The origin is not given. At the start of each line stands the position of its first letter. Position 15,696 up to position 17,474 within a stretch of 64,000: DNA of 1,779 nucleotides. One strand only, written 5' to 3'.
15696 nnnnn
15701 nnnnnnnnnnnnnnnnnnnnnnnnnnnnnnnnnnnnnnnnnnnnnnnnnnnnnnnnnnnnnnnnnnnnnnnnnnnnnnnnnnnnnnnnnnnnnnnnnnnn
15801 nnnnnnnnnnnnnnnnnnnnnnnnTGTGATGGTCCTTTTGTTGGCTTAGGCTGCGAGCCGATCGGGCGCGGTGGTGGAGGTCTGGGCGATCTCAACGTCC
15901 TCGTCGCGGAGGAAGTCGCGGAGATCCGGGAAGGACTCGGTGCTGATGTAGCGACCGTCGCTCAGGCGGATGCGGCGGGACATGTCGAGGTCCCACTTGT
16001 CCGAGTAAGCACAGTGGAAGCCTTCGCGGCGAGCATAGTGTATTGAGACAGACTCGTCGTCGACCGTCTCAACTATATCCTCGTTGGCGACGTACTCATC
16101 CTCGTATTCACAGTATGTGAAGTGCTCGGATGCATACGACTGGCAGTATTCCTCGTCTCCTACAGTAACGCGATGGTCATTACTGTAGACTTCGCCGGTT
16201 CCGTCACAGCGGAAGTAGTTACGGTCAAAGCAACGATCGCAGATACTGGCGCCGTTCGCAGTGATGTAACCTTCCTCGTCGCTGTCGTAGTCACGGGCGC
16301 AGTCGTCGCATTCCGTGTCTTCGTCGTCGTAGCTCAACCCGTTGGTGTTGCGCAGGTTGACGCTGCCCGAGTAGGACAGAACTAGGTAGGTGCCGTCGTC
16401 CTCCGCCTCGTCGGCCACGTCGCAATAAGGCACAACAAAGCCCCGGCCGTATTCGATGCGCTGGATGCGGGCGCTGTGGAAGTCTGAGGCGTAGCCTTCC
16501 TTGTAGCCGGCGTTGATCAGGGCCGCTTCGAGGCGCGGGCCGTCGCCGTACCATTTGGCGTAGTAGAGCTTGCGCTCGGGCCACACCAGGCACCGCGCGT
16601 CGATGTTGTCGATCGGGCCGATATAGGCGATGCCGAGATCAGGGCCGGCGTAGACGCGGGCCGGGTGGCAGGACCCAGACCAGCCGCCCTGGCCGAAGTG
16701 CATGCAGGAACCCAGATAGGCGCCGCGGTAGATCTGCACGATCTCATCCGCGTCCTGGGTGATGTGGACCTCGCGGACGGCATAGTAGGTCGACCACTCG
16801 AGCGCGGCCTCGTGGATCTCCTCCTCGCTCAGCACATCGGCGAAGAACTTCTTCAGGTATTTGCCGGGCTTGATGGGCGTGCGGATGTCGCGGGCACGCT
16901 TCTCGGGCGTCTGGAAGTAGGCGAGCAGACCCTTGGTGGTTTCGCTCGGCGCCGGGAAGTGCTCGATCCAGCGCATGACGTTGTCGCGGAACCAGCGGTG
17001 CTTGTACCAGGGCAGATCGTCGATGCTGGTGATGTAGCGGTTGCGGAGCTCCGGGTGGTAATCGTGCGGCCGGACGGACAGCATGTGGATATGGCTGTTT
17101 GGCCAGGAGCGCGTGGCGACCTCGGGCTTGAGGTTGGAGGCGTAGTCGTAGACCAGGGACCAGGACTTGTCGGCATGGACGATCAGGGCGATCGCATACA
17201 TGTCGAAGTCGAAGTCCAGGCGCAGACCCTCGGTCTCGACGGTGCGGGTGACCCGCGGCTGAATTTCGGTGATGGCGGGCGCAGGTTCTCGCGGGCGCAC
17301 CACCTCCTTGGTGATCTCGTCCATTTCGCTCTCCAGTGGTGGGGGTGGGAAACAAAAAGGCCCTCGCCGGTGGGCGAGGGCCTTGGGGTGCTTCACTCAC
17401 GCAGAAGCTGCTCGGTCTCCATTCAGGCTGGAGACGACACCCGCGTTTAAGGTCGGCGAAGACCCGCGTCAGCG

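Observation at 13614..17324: Four-gene operon: large Cys-rich protein, M20/M28-like peptidase-like protein, small lipoprotein-like protein and SPFH/band-7 protein, bounded by a strong terminator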

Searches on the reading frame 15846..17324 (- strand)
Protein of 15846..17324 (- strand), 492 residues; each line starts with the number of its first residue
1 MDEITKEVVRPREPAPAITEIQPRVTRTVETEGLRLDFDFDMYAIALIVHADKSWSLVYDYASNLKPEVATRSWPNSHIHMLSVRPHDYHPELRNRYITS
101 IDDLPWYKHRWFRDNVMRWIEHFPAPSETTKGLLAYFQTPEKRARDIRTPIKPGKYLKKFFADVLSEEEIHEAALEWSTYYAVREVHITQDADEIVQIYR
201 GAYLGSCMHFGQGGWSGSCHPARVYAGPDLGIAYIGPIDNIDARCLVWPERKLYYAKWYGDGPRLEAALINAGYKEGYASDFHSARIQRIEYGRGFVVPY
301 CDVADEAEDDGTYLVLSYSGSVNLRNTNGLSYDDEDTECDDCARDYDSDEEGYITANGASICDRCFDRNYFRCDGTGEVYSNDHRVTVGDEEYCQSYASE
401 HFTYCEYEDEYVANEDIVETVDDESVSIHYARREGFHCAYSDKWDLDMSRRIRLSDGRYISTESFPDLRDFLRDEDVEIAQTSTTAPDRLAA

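Call 3: search_protein_families(library=pfam, proteins=[window:15846-17324:-], max_evalue=0.1)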
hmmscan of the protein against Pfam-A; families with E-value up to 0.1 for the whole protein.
window:15846-17324:- (492 aa): 1 family
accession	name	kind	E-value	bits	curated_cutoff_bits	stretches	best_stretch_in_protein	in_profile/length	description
PF14634.12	zf-RING_5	-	0.0064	16.9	27.9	1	338-370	1-33/43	zinc-RING finger domain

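Call 4: search_protein_families(library=phrogs, proteins=[window:15846-17324:-], max_evalue=0.01)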
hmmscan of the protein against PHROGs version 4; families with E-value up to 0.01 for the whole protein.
window:15846-17324:- (492 aa): 1 family
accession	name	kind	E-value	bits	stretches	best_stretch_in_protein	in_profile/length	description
phrog_13313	-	unknown function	0.0069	16.3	0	255-390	375-517/595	-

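Call 10: search_dna_similar(query=window:15846-17324:-, collection=phages, mode=protein, max_rows=30)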
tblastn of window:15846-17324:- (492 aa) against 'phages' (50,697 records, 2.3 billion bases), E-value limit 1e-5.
Records with a match: 2; places in all: 2; records where one place covers at least 80% of the query: 0.
Best place of each record, by identity: <60% 2.
By first word of the organism name: Rhizobium 1; Bradyrhizobium 1.
By host as written in the record: Bradyrhizobium japonicum 1; Bradyrhizobium diazoefficiens USDA110 1.
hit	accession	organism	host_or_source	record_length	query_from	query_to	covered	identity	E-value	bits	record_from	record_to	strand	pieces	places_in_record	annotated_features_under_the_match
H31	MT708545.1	Rhizobium phage Pasto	Bradyrhizobium japonicum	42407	103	477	76%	45.2%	8e-89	303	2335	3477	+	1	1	hypothetical protein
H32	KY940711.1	Bradyrhizobium phage BDU-MI-1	Bradyrhizobium diazoefficiens USDA110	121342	134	462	67%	23.2%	5e-11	72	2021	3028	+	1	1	hypothetical protein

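Call 13: search_protein_families(library=padloc, proteins=[window:15846-17324:-], max_evalue=0.1)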
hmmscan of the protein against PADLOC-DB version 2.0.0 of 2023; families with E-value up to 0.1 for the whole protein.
window:15846-17324:- (492 aa): 0 families

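Call 14: search_protein_families(library=ncbifam, proteins=[window:15846-17324:-], max_evalue=0.1)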
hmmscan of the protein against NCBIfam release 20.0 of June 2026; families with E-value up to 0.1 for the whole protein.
window:15846-17324:- (492 aa): 0 families

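Call 15: find_homologous_proteins(query=window:15846-17324:-)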
Query window:15846-17324:- (492 aa): 146 proteins with E <= 0.001 among 7368 candidates; the best 120 are listed.
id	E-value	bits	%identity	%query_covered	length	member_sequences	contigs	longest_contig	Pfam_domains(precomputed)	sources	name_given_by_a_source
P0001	4.8e-275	931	80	100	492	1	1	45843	-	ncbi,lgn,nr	ncbi:MAG: hypothetical protein E5V54_24020 [Mesorhizobium sp.]|nr:MAG: hypothetical protein E5V54_24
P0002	2.8e-264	896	77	100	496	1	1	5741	-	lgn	-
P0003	4.2e-226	770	68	100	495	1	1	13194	-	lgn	-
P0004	7.6e-125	436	51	83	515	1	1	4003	-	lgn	-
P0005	1.4e-123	431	51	81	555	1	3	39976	-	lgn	-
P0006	1.2e-122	428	47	85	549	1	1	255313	-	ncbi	-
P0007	3.4e-120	420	45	93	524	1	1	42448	-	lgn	-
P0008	5.5e-120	420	53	73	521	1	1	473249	-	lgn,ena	-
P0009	5.2e-119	416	45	96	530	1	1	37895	-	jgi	jgi:hypothetical protein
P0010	2.2e-116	408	43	94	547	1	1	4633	-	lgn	-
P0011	1.9e-112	395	48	79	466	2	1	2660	-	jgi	jgi:hypothetical protein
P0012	1.4e-111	392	44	89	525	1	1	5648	-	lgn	-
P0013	5.7e-111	390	51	74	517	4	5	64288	-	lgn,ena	-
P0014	9.1e-106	373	49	74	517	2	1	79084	-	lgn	-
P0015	1.5e-104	369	46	78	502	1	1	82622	-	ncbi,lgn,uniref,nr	ncbi:hypothetical protein IB276_33105 [Ensifer sp. ENS04]|uniref:hypothetical protein n=1 Tax=Ensife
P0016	6.0e-104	367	49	70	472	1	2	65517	-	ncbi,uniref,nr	ncbi:hypothetical protein ELI44_32970 (plasmid) [Rhizobium ruizarguesonis]|uniref:hypothetical prote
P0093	1.1e-44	171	40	57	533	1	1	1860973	-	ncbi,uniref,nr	ncbi:hypothetical protein [Sphingobium sp. EM0848]|uniref:hypothetical protein n=1 Tax=Sphingobium s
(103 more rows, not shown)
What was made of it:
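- Checked: A has 146 homologues, up to 80% identical (call 15).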

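Call 16: find_encoding_contigs(protein=P0001, flank=8000, max_places=3)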
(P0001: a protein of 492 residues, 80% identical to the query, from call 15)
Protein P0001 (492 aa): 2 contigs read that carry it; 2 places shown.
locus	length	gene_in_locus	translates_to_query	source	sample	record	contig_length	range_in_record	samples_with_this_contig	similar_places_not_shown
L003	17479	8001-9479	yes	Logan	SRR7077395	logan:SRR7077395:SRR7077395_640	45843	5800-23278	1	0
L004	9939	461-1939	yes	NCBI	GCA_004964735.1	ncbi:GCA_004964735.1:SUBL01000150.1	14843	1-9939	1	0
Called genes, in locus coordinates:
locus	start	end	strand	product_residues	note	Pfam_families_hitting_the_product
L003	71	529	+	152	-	-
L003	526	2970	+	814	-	PF09250:Prim-Pol, PF08706:D5_N (weak), PF19263:DUF5906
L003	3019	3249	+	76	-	-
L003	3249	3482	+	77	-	-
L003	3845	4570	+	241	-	-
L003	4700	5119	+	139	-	-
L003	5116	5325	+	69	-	-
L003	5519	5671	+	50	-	-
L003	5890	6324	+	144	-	-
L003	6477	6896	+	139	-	PF26820:Phage_T4_Y00F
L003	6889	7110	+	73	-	-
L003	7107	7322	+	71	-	-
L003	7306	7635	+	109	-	-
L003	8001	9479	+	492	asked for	-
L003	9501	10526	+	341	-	-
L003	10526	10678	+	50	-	-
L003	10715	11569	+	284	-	PF01145:Band_7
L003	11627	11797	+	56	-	-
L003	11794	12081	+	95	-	-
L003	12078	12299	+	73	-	-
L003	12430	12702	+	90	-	-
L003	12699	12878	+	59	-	-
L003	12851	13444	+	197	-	-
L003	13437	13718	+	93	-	-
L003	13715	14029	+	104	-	-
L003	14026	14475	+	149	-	PF00293:NUDIX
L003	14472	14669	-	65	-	-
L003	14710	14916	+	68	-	-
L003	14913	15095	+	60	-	-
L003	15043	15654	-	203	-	PF01068:DNA_ligase_A_M, PF09414:RNA_ligase (weak)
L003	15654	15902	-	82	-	PF06169:DUF982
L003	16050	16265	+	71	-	-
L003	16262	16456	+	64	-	-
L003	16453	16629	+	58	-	-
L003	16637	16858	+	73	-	-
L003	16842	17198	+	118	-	PF03118:RNA_pol_A_CTD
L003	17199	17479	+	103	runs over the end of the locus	-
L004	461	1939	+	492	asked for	-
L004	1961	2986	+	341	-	-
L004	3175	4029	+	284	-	PF01145:Band_7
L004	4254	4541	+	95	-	-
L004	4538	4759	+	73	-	-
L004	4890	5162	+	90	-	-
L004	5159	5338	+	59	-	-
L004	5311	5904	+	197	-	-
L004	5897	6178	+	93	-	-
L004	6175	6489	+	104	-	-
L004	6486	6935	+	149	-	PF00293:NUDIX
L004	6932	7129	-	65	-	-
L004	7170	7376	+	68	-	-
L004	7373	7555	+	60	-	-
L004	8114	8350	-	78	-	PF06169:DUF982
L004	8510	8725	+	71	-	-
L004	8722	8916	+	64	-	-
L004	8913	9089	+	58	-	-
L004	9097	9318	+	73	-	-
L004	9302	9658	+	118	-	PF03118:RNA_pol_A_CTD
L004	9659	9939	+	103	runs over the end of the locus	-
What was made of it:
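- The nearest relative, L003/L004, also has A, B and SPFH in the same order (call 16).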

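Call 17: find_encoding_contigs(protein=P0016, flank=8000, max_places=3)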
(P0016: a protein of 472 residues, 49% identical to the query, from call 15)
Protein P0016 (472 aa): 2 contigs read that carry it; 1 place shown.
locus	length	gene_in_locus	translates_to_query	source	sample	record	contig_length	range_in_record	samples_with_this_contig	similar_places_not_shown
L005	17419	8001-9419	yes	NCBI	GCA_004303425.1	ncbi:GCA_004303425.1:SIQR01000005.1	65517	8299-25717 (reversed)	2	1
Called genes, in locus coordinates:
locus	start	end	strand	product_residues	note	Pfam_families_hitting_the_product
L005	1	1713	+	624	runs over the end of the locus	PF02534:T4SS-DNA_transf, PF10412:TrwB_AAD_bind, PF12696:TraG-D_C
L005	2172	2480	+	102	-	PF05406:WGR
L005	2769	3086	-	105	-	PF05284:DUF736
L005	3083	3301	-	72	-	-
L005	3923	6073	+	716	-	PF08706:D5_N (weak), PF19263:DUF5906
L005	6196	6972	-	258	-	PF13643:DUF4145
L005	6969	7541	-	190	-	-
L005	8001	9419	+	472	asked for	-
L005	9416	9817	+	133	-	-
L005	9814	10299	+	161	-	-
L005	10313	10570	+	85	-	-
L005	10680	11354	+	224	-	PF00142:Fer4_NifH (faint), PF01656:CbiA, PF07015:VirC1, PF09140:MipZ, PF10609:ParA, PF13614:AAA_31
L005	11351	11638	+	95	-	-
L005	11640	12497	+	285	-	-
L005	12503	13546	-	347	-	PF01068:DNA_ligase_A_M, PF04679:DNA_ligase_A_C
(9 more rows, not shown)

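Call 18: find_encoding_contigs(protein=P0093, flank=8000, max_places=3)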
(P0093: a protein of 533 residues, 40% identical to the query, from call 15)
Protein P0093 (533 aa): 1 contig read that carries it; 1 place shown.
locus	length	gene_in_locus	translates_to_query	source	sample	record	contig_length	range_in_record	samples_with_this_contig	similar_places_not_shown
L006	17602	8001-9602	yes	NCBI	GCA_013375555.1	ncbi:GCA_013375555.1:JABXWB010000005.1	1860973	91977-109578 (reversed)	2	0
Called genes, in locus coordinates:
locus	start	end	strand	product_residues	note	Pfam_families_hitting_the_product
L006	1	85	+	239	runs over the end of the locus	PF02798:GST_N, PF13417:GST_N_3, PF13409:GST_N_2, PF00043:GST_C, PF13410:GST_C_2 (weak)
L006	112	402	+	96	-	PF13577:SnoaL_4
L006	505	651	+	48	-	-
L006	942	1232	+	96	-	PF03693:ParD_antitoxin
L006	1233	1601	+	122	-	PF05016:ParE_toxin (weak)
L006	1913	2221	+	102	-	PF08681:TacA1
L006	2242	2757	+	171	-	PF00583:Acetyltransf_1 (weak), PF13508:Acetyltransf_7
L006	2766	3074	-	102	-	PF11843:DUF3363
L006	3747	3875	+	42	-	-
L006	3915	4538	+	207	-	PF00440:TetR_N (weak), PF16925:TetR_C_13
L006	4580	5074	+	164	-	-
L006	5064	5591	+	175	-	PF02627:CMD (weak)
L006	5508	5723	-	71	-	-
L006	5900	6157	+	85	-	PF03693:ParD_antitoxin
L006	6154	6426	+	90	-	PF05016:ParE_toxin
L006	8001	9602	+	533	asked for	-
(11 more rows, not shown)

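Call 23: search_solved_structures(query=A1, max_evalue=1)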
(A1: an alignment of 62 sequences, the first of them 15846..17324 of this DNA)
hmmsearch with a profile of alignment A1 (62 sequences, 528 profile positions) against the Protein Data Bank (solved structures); distinct sequences matched with E-value up to 1: 1.
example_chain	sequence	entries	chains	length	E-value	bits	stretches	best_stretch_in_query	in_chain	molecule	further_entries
7uve_A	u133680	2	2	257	0.4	13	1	399-466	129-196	Histone-lysine N-methyltransferase eggless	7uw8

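Call 31: predict_structure(alignment_id=A1)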
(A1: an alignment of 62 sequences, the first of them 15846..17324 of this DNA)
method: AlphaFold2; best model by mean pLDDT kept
length: 492 residues; sequences in the alignment: 62
mean_pLDDT: 89.1   pTM: 0.61
mean pLDDT of the five models: 89.1, 89.0, 88.9, 88.4, 86.5
residues with pLDDT >= 90: 355; 70-90: 101; 50-70: 15; < 50: 21
segments of 3 or more residues with pLDDT < 50: 1-12, 484-492
pLDDT, mean of each block of 10 residues (from residue 1): 41 70 94 84 86 89 86 94 83 78 90 92 91 92 94 96 96 91 91 96 88 84 94 96 97 95 90 96 97 94 95 95 92 79 73 86 92 97 96 97 96 97 96 97 96 95 86 94 51 40
secondary structure, 60 per line:
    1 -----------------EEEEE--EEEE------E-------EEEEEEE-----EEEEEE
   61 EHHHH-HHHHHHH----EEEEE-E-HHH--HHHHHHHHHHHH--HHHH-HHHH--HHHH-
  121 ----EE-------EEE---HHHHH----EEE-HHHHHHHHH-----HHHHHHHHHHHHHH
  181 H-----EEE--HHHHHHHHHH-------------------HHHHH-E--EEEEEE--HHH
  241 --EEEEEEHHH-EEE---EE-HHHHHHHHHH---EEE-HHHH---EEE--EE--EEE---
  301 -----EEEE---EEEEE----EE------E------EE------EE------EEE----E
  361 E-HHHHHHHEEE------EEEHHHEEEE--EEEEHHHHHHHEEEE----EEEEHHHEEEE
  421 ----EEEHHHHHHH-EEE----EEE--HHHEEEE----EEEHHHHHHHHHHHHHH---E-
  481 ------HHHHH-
elements in order: E18-22 E25-28 E43-49 E55-61 H62-65 H67-73 E78-82 H91-102 H105-108 H110-113 H116-119 E134-136 H140-144 E149-151 H153-161 H167-181 E187-189 H192-201 H221-225 E230-235 E243-248 E253-255 H262-271 E275-277 H279-282 E286-288 E295-297 E306-309 E313-317 E353-355 H363-369 E370-372 E379-381 E385-388 E391-394 H395-401 E402-405 E410-413 E417-420 E425-427 H428-434 E436-438 E443-445 E451-454 E459-461 H462-475 H487-491
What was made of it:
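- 15849..15875 (-): Disordered C-terminal tail of A ending ...DRLAA, an ssrA-like Ala-Ala-COOH signature conserved across the superfamily. pLDDT below 50 for residues 484-492 (call 31).
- On ClpX C-motif-1 (ssrA-like) degron, for the A tail: A ends ...DRLAA, and pLDDT is below 50 for residues 484-492 (call 31).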

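Call 47: fold_search(model_id=the predicted structure, library=viral)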
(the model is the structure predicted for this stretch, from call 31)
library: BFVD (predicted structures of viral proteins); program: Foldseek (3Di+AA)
matches with E <= 10: 735; with E <= 0.001: 25
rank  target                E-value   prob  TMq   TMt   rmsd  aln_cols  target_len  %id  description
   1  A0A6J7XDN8            1.4e-27  1.00  0.29  0.27  20.9       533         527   22  Uncharacterized protein [uncultured Caudovirales phage]
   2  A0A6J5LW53            3.3e-26  1.00  0.31  0.27  19.6       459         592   21  Uncharacterized protein [uncultured Caudovirales phage]
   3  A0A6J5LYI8            2.4e-20  1.00  0.40  0.41   9.5       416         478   20  Uncharacterized protein [uncultured Caudovirales phage]
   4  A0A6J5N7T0            2.5e-20  1.00  0.32  0.34  18.5       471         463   20  Uncharacterized protein [uncultured Caudovirales phage]
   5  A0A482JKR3            1.2e-18  1.00  0.29  0.25  21.6       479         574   18  Uncharacterized protein [Shigella phage Buco]
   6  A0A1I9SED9            1.2e-17  1.00  0.32  0.26  11.9       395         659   19  Uncharacterized protein [Klebsiella phage vB_KpnP_KpV48]
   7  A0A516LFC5            1.9e-15  1.00  0.37  0.32  15.9       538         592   13  (no name in the UniProt tables at hand)
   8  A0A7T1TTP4            2.0e-14  1.00  0.34  0.25   8.9       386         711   17  Uncharacterized protein [Vibrio phage vB_VpP_DE17]
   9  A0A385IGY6            5.8e-14  1.00  0.35  0.31  10.9       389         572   16  Uncharacterized protein [Pectobacterium phage Nobby]
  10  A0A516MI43            9.9e-13  1.00  0.31  0.20  21.9       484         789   15  (no name in the UniProt tables at hand)
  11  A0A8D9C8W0            4.3e-11  1.00  0.23  0.22  19.9       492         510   13  Uncharacterized protein [uncultured marine phage]
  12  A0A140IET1            4.6e-11  1.00  0.34  0.28  11.6       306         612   20  Uncharacterized protein [Pseudomonas phage YMC11/06/C171_PPU_BP]
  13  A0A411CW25            2.9e-10  1.00  0.27  0.35  17.2       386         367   17  (no name in the UniProt tables at hand)
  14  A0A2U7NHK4            1.2e-09  1.00  0.25  0.38  10.3       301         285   20  Uncharacterized protein [Pectobacterium phage vB_PatP_CB5]
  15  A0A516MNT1            2.3e-09  1.00  0.24  0.31  14.2       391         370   12  (no name in the UniProt tables at hand)
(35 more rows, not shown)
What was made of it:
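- On KP34p10/p11-type early pair, for A + B: Foldseek matches KpV48, Nobby and CB5 proteins (call 47).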

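Call 51: find_related_loci(query=A1, collection=viral_contigs, flank=6000)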
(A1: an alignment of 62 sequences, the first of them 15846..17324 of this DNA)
Query A1 (492 aa) in viral_contigs; peptide patterns used: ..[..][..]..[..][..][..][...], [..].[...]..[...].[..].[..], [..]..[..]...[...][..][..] (x = any residue, [..] = any of these).
132 stretches matched a pattern; 93 encode a relative of the query (tblastn E <= 1e-3); the best 80 are kept; 80 distinct loci.
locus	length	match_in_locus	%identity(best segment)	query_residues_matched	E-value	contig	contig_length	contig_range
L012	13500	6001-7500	45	17-489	3e-120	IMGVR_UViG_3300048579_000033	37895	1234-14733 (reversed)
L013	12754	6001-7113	49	96-460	4e-112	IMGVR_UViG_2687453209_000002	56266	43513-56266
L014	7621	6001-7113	49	96-460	4e-112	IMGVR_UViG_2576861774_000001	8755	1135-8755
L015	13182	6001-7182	43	100-490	4e-99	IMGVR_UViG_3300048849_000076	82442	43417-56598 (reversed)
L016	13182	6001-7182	43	89-479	2e-99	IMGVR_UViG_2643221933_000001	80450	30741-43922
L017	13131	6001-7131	43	95-465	2e-95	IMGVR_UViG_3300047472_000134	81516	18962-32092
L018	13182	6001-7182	42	99-488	3e-93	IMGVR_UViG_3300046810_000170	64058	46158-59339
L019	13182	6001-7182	42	99-488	3e-93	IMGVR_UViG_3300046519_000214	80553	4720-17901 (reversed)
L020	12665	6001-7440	38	12-470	9e-90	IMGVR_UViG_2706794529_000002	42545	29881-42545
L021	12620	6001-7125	43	88-461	3e-87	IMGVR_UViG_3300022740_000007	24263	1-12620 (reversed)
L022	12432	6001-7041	47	105-442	6e-86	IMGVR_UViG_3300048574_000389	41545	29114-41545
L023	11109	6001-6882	49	102-395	5e-83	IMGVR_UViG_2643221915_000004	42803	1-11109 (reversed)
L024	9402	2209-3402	40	78-469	5e-81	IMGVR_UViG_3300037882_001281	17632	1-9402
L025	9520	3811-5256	37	12-470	2e-79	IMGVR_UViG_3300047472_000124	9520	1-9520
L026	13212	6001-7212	41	76-470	1e-89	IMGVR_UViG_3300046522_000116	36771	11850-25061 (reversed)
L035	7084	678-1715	34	122-444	2e-41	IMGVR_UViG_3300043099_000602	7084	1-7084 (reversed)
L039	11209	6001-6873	34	104-392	2e-36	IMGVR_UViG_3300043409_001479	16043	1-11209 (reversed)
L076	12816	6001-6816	27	119-370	4e-20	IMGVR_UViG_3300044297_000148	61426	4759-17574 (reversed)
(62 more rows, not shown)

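Call 52: find_related_loci(query=A1, collection=genome_contigs, flank=6000)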
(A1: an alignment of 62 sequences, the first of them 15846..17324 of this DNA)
Query A1 (492 aa) in genome_contigs; peptide patterns used: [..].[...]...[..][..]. (x = any residue, [..] = any of these).
92 stretches matched a pattern; 32 encode a relative of the query (tblastn E <= 1e-3); 32 distinct loci.
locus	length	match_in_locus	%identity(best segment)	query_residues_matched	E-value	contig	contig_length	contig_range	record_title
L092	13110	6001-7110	49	100-460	3e-103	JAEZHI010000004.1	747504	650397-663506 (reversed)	MAG: Proteobacteria bacterium isolate OH_CDB_131 k127_1369692, whole genome shotgun sequence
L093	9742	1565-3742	44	22-482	1e-89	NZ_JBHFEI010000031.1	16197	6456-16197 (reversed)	Ciceribacter sp. sgz301302 L159_scaffold31, whole genome shotgun sequence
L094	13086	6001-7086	45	90-441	2e-82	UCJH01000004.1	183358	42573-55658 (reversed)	Rhizobiales bacterium isolate AFS086343 genome assembly, contig: contig_4, whole genome shotgun sequence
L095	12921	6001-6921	44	105-411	3e-70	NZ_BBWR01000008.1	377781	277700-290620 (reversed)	Aureimonas frigidaquae strain JCM 14755, whole genome shotgun sequence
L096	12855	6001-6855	41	102-388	3e-55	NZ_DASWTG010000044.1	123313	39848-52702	MAG: Sphingomonas sp. isolate SMAG_U3569 k141_64645, whole genome shotgun sequence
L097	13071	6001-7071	35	105-437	2e-47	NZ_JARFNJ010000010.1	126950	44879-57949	Sphingomonas pollutisoli strain H39-1-10 spades_K_21_77_10, whole genome shotgun sequence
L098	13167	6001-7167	33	105-458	1e-45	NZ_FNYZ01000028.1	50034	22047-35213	Sphingobium sp. AP50, whole genome shotgun sequence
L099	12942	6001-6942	34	105-457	1e-44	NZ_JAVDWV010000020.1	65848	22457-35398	Sphingobium xenophagum strain 4256 Ga0454478_20, whole genome shotgun sequence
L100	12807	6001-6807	38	105-383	1e-43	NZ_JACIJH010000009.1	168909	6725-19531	Sphingopyxis panaciterrulae strain DSM 27163 Ga0373341_09, whole genome shotgun sequence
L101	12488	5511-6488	37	105-419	2e-43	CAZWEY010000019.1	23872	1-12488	MAG TPA_asm: uncultured Sphingomonadaceae bacterium isolate SRP329387_co1_76 genome assembly, contig: NODE_824_length_23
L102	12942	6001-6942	34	105-457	2e-43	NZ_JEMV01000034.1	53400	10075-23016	Sphingobium sp. Ant17 Contig_1989, whole genome shotgun sequence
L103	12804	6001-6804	40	105-382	4e-42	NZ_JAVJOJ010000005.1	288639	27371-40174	MAG: Sphingopyxis sp. isolate A1-SPW-19 k141_6797, whole genome shotgun sequence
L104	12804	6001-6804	39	105-382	3e-41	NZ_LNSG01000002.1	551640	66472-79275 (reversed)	Sphingopyxis sp. H073 H073_contig000002, whole genome shotgun sequence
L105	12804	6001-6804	39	105-382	3e-41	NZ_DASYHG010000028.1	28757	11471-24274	MAG: Sphingopyxis sp. isolate SMAG_U4234 k141_9812, whole genome shotgun sequence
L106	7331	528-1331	39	105-382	3e-41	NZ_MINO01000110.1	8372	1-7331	Sphingobium phenoxybenzoativorans strain SC_3 contig00110, whole genome shotgun sequence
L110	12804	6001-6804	39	105-382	3e-40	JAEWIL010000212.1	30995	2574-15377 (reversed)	MAG: Proteobacteria bacterium isolate OH_PBrB_107 k127_410817, whole genome shotgun sequence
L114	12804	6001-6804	40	105-382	4e-42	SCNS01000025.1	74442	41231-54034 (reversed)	Sphingomonadaceae bacterium 3R27C6 NODE_25_length_74442_cov_21.764708, whole genome shotgun sequence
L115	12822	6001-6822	34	104-418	1e-39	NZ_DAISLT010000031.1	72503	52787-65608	MAG: Novosphingobium sp. isolate CTOTU50391 NODE_47_length_72503_cov_6.364910, whole genome shotgun sequence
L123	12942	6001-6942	34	105-457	2e-43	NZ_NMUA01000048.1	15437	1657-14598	Sphingobium sp. D43FB NODE_48_length_15437_cov_41.1773, whole genome shotgun sequence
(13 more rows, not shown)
